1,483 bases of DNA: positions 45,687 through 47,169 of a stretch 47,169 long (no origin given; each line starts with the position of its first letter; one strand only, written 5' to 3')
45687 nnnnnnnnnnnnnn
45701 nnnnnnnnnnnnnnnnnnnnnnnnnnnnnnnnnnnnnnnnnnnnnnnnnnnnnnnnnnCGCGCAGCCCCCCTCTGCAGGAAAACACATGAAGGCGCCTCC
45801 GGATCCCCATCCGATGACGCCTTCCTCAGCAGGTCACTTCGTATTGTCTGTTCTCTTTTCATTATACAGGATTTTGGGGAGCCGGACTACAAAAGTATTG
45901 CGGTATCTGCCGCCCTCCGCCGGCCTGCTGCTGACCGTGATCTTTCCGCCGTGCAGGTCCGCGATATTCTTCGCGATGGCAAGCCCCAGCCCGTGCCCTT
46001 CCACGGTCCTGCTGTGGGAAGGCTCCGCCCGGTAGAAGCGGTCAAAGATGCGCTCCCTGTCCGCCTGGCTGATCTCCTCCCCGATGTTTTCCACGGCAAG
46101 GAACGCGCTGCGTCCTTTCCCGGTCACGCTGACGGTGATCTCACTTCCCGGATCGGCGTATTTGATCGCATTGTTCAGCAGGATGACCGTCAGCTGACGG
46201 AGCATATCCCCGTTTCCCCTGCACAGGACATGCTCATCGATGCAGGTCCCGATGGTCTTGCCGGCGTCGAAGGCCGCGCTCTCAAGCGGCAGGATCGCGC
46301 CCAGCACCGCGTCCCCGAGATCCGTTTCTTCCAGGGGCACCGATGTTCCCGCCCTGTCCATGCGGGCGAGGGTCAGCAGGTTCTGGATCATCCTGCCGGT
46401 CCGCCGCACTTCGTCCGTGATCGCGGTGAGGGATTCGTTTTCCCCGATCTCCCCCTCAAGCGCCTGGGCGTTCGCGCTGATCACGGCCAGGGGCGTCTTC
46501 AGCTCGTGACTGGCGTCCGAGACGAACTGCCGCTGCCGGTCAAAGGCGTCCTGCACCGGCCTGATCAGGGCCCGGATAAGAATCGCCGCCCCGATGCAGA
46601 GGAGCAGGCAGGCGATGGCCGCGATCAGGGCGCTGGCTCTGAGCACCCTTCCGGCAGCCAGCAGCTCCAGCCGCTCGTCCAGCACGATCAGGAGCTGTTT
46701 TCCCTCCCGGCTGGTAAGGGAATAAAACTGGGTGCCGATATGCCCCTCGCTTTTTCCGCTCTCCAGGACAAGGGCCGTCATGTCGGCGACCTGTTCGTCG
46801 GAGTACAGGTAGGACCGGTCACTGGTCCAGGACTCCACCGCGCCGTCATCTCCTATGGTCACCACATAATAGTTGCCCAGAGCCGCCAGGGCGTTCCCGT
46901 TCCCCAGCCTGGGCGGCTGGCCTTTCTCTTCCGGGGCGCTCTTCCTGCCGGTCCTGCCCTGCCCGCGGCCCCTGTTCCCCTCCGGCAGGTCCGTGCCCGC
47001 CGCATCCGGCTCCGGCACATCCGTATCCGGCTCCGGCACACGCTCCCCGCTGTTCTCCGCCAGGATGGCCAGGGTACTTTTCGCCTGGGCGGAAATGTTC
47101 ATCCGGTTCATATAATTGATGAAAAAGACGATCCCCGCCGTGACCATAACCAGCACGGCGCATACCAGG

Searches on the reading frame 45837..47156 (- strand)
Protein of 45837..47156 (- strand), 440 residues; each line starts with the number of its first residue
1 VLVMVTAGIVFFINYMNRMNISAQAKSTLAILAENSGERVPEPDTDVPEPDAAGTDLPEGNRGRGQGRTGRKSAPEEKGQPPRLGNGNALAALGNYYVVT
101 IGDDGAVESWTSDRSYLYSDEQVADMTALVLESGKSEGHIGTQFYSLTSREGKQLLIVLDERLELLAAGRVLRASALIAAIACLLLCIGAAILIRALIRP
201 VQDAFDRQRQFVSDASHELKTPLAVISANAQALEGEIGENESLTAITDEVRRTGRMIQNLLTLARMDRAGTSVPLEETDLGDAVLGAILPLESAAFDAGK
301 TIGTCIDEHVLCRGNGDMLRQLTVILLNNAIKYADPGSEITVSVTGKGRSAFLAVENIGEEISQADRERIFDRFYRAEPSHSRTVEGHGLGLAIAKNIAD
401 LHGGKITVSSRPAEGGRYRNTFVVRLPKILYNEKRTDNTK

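Call 9: search_protein_families(library=pfam, proteins=[window:45837-47156:-], max_evalue=0.01)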
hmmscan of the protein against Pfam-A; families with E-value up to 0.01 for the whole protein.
window:45837-47156:- (440 aa): 4 families
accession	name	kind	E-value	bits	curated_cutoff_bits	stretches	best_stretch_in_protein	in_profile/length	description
PF02518.31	HATPase_c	-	4.4e-23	82.3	26.4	1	316-427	3-108/111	Histidine kinase-, DNA gyrase B-, and HSP90-like ATPase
PF00512.31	HisKA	-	8.3e-15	55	26.9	1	208-267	2-64/66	His Kinase A (phospho-acceptor) domain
PF14501.12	HATPase_c_5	-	2.1e-05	24.8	22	1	321-409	8-89/102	GHKL domain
PF06103.16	DUF948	-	0.0045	17.6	37.2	1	175-260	2-87/89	Bacterial protein of unknown function (DUF948)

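Call 16: search_protein_families(library=padloc, proteins=[window:45837-47156:-], max_evalue=0.01)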
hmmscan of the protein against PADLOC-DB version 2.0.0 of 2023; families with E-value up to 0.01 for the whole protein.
window:45837-47156:- (440 aa): 4 families
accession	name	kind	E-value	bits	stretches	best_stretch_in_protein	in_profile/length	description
PDLC04647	PDC-M43B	-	4.3e-14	50.3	1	326-428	235-343/347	-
PDLC04649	PDC-M43B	-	4.7e-07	27.1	1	303-411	213-321/345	-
PDLC04650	PDC-M43B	-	5.7e-06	23.8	1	326-410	234-320/344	-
PDLC04648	PDC-M43B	-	6.4e-05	20.1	1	326-406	239-318/361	-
